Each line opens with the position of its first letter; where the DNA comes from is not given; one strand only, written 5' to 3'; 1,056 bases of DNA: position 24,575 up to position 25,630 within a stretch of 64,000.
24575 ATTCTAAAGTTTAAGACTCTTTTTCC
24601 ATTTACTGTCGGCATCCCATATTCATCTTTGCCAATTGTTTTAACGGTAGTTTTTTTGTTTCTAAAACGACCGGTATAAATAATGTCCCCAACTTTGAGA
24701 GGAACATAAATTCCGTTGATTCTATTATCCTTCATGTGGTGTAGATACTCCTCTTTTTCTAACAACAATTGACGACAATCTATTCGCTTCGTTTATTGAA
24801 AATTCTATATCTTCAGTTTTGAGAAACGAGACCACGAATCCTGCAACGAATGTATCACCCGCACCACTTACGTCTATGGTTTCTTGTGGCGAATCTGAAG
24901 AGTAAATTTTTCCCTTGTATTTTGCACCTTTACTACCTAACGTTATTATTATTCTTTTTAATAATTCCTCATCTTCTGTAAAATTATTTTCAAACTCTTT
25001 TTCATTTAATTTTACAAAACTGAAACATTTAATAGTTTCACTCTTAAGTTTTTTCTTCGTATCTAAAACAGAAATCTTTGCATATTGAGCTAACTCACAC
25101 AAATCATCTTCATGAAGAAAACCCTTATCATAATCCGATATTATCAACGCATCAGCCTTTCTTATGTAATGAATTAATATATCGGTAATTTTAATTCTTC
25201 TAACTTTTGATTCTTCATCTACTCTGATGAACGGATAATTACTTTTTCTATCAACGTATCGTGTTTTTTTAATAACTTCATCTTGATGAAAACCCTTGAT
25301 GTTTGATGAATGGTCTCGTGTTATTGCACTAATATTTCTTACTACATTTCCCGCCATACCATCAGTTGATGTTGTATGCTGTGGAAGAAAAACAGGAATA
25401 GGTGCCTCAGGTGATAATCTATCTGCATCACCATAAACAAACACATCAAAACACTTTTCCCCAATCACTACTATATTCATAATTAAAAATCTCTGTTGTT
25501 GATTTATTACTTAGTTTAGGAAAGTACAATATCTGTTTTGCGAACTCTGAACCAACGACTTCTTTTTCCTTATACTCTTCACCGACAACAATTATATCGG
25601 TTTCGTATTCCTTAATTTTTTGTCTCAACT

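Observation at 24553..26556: Phage-encoded nucleotide-activated heptose biosynthesis module (split HldE kinase and adenylyltransferase, HAD phosphatase, cupin)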

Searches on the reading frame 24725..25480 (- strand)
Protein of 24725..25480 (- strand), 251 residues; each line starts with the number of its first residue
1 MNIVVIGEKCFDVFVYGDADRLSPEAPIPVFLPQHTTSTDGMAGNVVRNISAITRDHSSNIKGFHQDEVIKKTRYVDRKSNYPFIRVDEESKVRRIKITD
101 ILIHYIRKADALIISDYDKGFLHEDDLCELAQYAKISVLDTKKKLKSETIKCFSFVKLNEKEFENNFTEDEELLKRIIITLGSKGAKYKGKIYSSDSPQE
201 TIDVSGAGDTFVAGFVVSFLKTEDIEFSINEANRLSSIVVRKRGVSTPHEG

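Call 3: search_protein_families(library=pfam, proteins=[window:24725-25480:-], max_evalue=0.1)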
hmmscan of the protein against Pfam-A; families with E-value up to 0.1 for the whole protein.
window:24725-25480:- (251 aa): 1 family
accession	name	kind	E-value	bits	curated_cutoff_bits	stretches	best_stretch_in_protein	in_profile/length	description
PF00294.29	PfkB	-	3e-17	63.4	25.8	1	136-248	163-298/302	pfkB family carbohydrate kinase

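Call 4: search_protein_families(library=ncbifam, proteins=[window:24725-25480:-], max_evalue=0.1)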
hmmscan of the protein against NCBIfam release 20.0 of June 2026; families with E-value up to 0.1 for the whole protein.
window:24725-25480:- (251 aa): 23 families
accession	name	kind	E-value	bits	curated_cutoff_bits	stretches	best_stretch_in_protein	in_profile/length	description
TIGR02198.1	rfaE_dom_I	equivalog_domain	1.2e-33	116.5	345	1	2-247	9-304/315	D-glycero-beta-D-manno-heptose-7-phosphate kinase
NF008454.0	PRK11316.1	equivalog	2.8e-23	82.3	521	2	63-247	97-302/475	bifunctional D-glycero-beta-D-manno-heptose-7-phosphate kinase/D-glycero-beta-D-manno-heptose 1-phosphate adenylyltransferase HldE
TIGR02152.1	D_ribokin_bact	equivalog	4.8e-13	49.1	299.65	1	172-246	206-287/298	ribokinase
TIGR03168.1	1-PFK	subfamily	3.5e-08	32.7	216.4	1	174-248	213-290/305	hexose kinase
NF007321.0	PRK09813.1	equivalog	1.1e-07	31.7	247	1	172-242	184-257/261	fructoselysine 6-kinase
TIGR03828.1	pfkB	equivalog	1.1e-07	31.2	292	1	174-248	213-290/305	1-phosphofructokinase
NF053626.1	RibKinHalex1628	equivalog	4.4e-07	29.7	330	1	147-245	171-278/293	ATP-dependent ribose-1-phosphate kinase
TIGR04382.1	myo_inos_iolC_N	equivalog_domain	6.3e-07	28.9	300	1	179-246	225-296/309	5-dehydro-2-deoxygluconokinase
NF041134.1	R1P_kin_Thcocales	equivalog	1.2e-06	28.2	500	1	101-244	116-267/291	ADP-dependent ribose-1-phosphate kinase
NF041164.1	NucKinThplmales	equivalog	5.6e-06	25.7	450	1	169-243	197-275/295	nucleoside kinase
NF008353.0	PRK11142.1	equivalog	6.3e-06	25.9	341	1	174-245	215-289/307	ribokinase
NF006957.1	PRK09434.1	equivalog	1.5e-05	24.6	450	1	169-226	207-267/302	fructokinase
NF040938.1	KDG_KDGal_kin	equivalog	2.7e-05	23.4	400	1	158-244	198-288/305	bifunctional 2-dehydro-3-deoxygluconokinase/2-dehydro-3-deoxygalactonokinase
NF047869.1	myo_kin_aldol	exception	3.4e-05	22.4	600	1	200-246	272-318/586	bifunctional 5-dehydro-2-deoxygluconokinase/5-dehydro-2-deoxyphosphogluconate aldolase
NF041320.1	pfkB_Halo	equivalog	0.00026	20.5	400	1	174-248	208-285/302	1-phosphofructokinase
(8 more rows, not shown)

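Call 5: search_protein_families(library=phrogs, proteins=[window:24725-25480:-], max_evalue=0.01)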
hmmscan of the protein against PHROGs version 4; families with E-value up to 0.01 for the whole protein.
window:24725-25480:- (251 aa): 2 families
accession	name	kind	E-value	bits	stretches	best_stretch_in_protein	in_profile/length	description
phrog_8133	-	unknown function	2.7e-69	234.2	1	1-247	3-235/246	-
phrog_15334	-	unknown function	9.3e-06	26.2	1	173-246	223-309/323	-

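Call 8: search_dna_similar(query=window:24725-25480:-, collection=phages, mode=protein, max_rows=40)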
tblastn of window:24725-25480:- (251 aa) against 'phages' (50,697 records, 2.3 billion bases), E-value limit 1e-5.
Records with a match: 34; places in all: 34; records where one place covers at least 80% of the query: 34.
Best place of each record, by identity: <60% 34.
By first word of the organism name: Synechococcus 20; Prochlorococcus 6; Marine 4; uncultured 2; Cyanophage 1; Salmonella 1.
By host as written in the record: Synechococcus sp. 9; - 7; Synechococcus sp. WH8102 3; Synechococcus sp. WH8109 3; Synechococcus sp. WH8017 2; Prochlorococcus sp. MIT9515 2; Prochlorococcus sp. NATL1A 2; Synechococcus sp. WH 7803 2; and 3 more.
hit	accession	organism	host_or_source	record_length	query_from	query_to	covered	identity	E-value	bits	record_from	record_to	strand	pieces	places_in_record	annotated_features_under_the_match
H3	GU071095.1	Synechococcus phage S-SM2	Synechococcus sp. WH8017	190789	3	246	97%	43.6%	1e-47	174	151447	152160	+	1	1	putative carbohydrate kinase | hypothetical protein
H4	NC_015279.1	Synechococcus phage S-SM2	Synechococcus sp. WH8017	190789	3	246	97%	43.6%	1e-47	174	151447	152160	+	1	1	putative carbohydrate kinase | hypothetical protein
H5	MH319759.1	Marine virus AG-345-O18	single cell amplified by WGA-X; seawater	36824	1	244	97%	41.2%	6e-42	157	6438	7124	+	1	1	record has no annotation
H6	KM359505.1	Prochlorococcus phage P-TIM68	Prochlorococcus sp. MIT9515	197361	3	246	97%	40.2%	2e-42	159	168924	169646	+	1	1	putative carbohydrate kinase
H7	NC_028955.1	Prochlorococcus phage P-TIM68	Prochlorococcus sp. MIT9515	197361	3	246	97%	40.2%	2e-42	159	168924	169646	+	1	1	putative carbohydrate kinase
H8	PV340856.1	Synechococcus phage Sf-FS3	Synechococcus sp. WH8102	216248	2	244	97%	40.2%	2e-41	156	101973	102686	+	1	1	carbohydrate kinase PfkB domain-containing protein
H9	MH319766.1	Marine virus AG-345-P14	single cell amplified by WGA-X; seawater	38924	3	244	96%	37.7%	9e-35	137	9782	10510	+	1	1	record has no annotation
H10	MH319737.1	Marine virus AG-345-E08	single cell amplified by WGA-X; seawater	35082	1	244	97%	37.4%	1e-40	154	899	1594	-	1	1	record has no annotation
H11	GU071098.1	Synechococcus phage S-SSM7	Synechococcus sp. WH8109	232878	2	244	97%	37.3%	4e-40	152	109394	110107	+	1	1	putative carbohydrate kinase | putative nucleotidyltransferase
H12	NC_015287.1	Synechococcus phage S-SSM7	Synechococcus sp. WH8109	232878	2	244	97%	37.3%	4e-40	152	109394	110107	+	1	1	putative carbohydrate kinase | bifunctional heptose 7-phosphate kinase/heptose 1-phosphate ...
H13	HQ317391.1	Cyanophage S-SSM6a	Synechococcus sp. WH8109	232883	2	244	97%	37.3%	4e-40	152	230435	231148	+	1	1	rfaE bifunctional protein | glycerol-3-phosphate cytidylyltransferase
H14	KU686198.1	Synechococcus phage S-CAM3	Synechococcus sp.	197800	1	244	97%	36.1%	9e-34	134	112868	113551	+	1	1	putative carbohydrate kinase | hypothetical protein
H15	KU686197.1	Synechococcus phage S-CAM3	Synechococcus sp.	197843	1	244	97%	36.1%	9e-34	134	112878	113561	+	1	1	putative carbohydrate kinase | hypothetical protein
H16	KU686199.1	Synechococcus phage S-CAM3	Synechococcus sp.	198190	1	244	97%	36.1%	9e-34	134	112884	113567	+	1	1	ADP-heptose synthase / D-glycero-beta-D-manno-heptose 7-phosphate ... | hypothetical protein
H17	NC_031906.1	Synechococcus phage S-CAM3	Synechococcus sp.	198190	1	244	97%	36.1%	9e-34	134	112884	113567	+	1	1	ADP-heptose synthase / D-glycero-beta-D-manno-heptose 7-phosphate ... | hypothetical protein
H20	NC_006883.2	Prochlorococcus phage P-SSM2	Prochlorococcus sp. NATL1A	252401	1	244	97%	34.7%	3e-37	144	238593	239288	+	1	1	putative carbohydrate kinase | bifunctional heptose 7-phosphate kinase/heptose 1-phosphate ...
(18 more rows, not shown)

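Call 10: get_annotated_region(hit=H20, flank=7000)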
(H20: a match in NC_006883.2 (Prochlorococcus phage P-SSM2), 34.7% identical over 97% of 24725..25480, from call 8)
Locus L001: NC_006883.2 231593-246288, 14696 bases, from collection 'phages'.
description: Prochlorococcus phage P-SSM2, complete genome.
organism: Prochlorococcus phage P-SSM2 (NCBI taxid 268746)
taxonomy: Viruses; Duplodnaviria; Heunggongvirae; Uroviricota; Caudoviricetes; Kyanoviridae; Salacisavirus; Salacisavirus pssm2
host: Prochlorococcus sp. NATL1A; source: -; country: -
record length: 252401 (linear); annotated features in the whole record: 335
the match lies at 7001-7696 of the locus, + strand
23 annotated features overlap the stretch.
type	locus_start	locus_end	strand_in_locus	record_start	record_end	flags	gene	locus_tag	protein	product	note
CDS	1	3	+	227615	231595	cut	-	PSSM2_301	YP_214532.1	tail fiber protein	T4-GC: 296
CDS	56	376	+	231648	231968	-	-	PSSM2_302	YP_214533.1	hypothetical protein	T4-GC: 297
CDS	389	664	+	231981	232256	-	-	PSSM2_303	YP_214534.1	hypothetical protein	T4-GC: 298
CDS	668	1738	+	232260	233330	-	-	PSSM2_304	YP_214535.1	hypothetical protein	T4-GC: 299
CDS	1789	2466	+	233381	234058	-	-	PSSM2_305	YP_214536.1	hypothetical protein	T4-GC: 300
CDS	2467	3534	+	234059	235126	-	-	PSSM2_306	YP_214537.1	hypothetical protein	T4-GC: 301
CDS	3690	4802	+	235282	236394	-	-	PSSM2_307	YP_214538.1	hypothetical protein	T4-GC: 302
CDS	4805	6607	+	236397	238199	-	-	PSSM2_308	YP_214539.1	Nol-like carbamoyltransferase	T4-GC: 303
CDS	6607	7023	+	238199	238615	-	-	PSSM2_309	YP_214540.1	bifunctional heptose 7-phosphate kinase/heptose 1-phosphate adenyltransferase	T4-GC: 304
CDS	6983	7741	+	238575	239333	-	-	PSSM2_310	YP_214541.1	putative carbohydrate kinase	T4-GC: 305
CDS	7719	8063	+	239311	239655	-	-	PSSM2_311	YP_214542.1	phosphoheptose isomerase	T4-GC: 306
CDS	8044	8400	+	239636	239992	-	-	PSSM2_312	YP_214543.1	cysteine dioxygenase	T4-GC: 307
CDS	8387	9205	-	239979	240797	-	-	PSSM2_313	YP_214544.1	nucleotide-sugar epimerase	T4-GC: 308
CDS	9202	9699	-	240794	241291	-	-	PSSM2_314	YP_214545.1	2OG-Fe(II) oxygenase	T4-GC: 155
CDS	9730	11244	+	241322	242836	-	-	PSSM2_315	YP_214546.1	tail fiber protein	T4-GC: 310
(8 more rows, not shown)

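Call 11: get_annotated_region(hit=H4, flank=10000)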
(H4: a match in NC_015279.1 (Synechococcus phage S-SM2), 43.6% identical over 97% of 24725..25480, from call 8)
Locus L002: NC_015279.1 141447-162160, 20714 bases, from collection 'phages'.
description: Synechococcus phage S-SM2, complete genome.
organism: Synechococcus phage S-SM2 (NCBI taxid 444860)
taxonomy: Viruses; Duplodnaviria; Heunggongvirae; Uroviricota; Caudoviricetes; Kyanoviridae; Nilusvirus; Nilusvirus ssm2
host: Synechococcus sp. WH8017; source: -; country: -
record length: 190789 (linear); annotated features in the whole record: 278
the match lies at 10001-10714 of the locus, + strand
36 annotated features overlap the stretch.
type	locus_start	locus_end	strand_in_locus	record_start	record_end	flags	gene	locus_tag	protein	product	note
tRNA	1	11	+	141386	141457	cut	-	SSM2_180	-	tRNA-Val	-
CDS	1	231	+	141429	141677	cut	-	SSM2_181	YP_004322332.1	hypothetical protein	T4-LIKE GC: 1234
tRNA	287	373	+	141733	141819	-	-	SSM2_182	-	tRNA-Ser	-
CDS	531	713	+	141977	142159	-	gp7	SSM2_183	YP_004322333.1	gp7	T4-LIKE GC: 246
tRNA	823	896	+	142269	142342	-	-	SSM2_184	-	tRNA-Pro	-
CDS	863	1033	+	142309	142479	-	-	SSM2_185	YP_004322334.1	Phd-like antitoxin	T4-LIKE GC: 1235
tRNA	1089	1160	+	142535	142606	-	-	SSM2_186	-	tRNA-Ile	-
tRNA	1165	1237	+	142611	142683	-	-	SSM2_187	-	tRNA-Met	-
CDS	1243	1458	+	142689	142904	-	-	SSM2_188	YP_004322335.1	hypothetical protein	T4-LIKE GC: 249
CDS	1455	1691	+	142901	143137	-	-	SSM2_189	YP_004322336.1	hypothetical protein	T4-LIKE GC: 250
CDS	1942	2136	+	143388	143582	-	-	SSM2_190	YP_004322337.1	hypothetical protein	T4-LIKE GC: 1236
CDS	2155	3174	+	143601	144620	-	-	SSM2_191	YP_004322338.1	nucleotide-sugar epimerase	T4-LIKE GC: 265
CDS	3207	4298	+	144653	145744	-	-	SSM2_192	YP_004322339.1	nucleotide-sugar epimerase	T4-LIKE GC: 1237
CDS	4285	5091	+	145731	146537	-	-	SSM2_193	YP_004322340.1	putative transferase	T4-LIKE GC: 1238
CDS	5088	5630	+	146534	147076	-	-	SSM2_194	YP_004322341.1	hypothetical protein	T4-LIKE GC: 1239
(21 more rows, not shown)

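Call 23: search_solved_structures(query=window:24725-25480:-, max_evalue=0.001, show_alignments=2)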
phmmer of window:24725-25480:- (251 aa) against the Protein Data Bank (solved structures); distinct sequences matched with E-value up to 0.001: 7.
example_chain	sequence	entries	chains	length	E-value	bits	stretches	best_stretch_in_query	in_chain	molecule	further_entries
4e84_A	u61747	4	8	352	3.6e-11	46.4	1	3-51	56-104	D-beta-D-heptose 7-phosphate kinase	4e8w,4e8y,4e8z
3ry7_A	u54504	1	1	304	1.2e-05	28.3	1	159-246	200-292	Ribokinase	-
2c49_A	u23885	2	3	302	5.8e-05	26.1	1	143-247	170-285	SUGAR KINASE MJ0406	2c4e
3ewm_A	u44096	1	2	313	0.00018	24.5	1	144-249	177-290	Uncharacterized sugar kinase PH1459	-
2v78_A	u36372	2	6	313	0.00024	24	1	167-245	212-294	FRUCTOKINASE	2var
3gbu_A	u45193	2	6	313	0.00032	23.6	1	144-249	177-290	Uncharacterized sugar kinase PH1459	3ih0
3hj6_A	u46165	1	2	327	0.00032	23.6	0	174-248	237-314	Fructokinase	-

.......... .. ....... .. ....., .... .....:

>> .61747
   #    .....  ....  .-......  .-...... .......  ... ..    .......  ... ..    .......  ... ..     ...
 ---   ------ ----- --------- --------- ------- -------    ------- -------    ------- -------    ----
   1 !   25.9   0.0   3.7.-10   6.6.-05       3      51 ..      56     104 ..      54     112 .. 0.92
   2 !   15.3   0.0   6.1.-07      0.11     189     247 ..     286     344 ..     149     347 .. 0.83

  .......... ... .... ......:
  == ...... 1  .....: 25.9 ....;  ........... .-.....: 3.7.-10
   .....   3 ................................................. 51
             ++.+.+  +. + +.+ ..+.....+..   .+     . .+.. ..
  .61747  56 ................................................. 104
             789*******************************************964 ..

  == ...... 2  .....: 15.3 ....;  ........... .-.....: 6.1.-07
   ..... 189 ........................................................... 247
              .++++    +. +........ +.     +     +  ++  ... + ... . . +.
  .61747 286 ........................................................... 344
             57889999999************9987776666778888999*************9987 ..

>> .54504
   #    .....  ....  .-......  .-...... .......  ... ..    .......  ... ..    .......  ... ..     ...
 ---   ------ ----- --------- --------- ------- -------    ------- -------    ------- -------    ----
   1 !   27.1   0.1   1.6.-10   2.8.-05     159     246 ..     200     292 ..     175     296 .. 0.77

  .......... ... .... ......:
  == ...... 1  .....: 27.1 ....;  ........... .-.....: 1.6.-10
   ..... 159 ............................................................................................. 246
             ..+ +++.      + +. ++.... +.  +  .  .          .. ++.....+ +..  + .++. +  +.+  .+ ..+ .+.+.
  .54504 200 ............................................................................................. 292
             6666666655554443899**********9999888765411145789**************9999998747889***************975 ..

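Call 25: find_encoding_contigs(protein=window:24725-25480:-, flank=10000, max_places=6)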
Protein window:24725-25480:- (251 aa): 3 contigs read that carry it; 2 places shown.
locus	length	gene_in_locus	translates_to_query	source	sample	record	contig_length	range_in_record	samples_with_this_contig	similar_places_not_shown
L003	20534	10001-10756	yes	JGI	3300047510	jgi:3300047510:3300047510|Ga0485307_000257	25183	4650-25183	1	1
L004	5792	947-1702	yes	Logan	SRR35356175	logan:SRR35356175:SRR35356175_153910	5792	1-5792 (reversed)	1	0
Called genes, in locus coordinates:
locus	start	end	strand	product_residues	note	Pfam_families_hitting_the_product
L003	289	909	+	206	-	-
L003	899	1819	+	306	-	PF02086:MethyltransfD12 (faint), PF03602:Cons_hypoth95 (faint), PF01555:N6_N4_Mtase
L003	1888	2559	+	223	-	-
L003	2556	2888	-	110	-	-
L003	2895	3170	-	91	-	-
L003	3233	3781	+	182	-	PF01145:Band_7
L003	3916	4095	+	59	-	-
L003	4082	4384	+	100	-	-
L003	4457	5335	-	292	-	-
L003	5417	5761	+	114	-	-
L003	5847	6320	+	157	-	-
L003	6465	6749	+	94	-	-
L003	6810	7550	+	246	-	-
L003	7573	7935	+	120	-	-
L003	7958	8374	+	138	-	-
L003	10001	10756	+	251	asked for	PF00294:PfkB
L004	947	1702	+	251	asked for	PF00294:PfkB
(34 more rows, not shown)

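Call 36: find_related_loci(query=window:24725-25480:-, collection=viral_contigs, flank=10000)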
Query window:24725-25480:- (251 aa) in viral_contigs; peptide patterns used: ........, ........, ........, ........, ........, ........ (x = any residue, [..] = any of these).
71 stretches matched a pattern; 13 encode a relative of the query (tblastn E <= 1e-3); 13 distinct loci.
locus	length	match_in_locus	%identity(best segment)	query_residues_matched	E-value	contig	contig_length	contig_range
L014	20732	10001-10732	47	1-245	2e-66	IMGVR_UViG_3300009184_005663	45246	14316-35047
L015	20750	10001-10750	44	4-247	5e-56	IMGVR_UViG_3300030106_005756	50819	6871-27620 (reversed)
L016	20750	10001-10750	43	4-247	1e-54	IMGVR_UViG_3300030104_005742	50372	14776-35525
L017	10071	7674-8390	43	3-246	2e-53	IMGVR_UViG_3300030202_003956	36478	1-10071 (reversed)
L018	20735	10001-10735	42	2-246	2e-52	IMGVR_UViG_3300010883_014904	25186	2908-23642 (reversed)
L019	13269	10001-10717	40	3-246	2e-48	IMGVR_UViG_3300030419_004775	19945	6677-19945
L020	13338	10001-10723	37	1-246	7e-47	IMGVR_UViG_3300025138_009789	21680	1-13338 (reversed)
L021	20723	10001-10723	38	1-247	1e-43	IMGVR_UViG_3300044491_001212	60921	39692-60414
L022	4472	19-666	38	41-245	8e-37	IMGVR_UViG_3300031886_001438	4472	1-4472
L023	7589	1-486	38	82-247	1e-26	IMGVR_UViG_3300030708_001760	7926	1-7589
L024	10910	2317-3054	30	1-244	2e-26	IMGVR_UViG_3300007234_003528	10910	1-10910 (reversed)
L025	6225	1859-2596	30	1-244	2e-26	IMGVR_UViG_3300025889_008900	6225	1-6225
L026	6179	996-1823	32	3-246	3e-23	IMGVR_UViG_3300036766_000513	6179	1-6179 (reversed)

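Call 37: find_homologous_proteins(query=window:24725-25480:-, max_evalue=0.001)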
Query window:24725-25480:- (251 aa): 7555 proteins with E <= 0.001 among 8000 candidates; the best 120 are listed.
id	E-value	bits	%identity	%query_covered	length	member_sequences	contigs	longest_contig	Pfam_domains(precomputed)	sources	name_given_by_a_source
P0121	5.4e-153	525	95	100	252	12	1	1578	PF00294.30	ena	-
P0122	6.2e-122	424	76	98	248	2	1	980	PF00294.30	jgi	jgi:D-beta-D-heptose 7-phosphate kinase/D-beta-D-heptose 1-phosphate adenosyltransferase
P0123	3.2e-91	323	76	76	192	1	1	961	PF00294.30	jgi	-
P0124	9.9e-89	315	59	99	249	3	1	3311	PF00294.30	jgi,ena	-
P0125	3.1e-88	313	61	99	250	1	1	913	PF00294.30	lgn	-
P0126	3.7e-88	313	60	99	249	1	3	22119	PF00294.30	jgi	jgi:bifunctional ADP-heptose synthase (sugar kinase/adenylyltransferase)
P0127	9.0e-88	312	58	99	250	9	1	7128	PF00294.30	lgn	-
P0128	9.6e-88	312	58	99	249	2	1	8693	PF00294.30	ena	-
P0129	1.5e-87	311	58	99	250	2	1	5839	PF00294.30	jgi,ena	jgi:bifunctional ADP-heptose synthase (sugar kinase/adenylyltransferase)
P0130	2.2e-87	311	57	99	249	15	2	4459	PF00294.30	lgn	-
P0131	3.2e-87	310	59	99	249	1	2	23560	PF00294.30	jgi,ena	jgi:hypothetical protein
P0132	3.3e-87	310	57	99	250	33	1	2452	PF00294.30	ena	-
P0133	3.8e-87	310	60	99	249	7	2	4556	PF00294.30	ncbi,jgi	jgi:bifunctional ADP-heptose synthase (sugar kinase/adenylyltransferase)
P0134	5.8e-87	309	59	98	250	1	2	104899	PF00294.30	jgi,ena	-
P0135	5.9e-87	309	58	99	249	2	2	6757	PF00294.30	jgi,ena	-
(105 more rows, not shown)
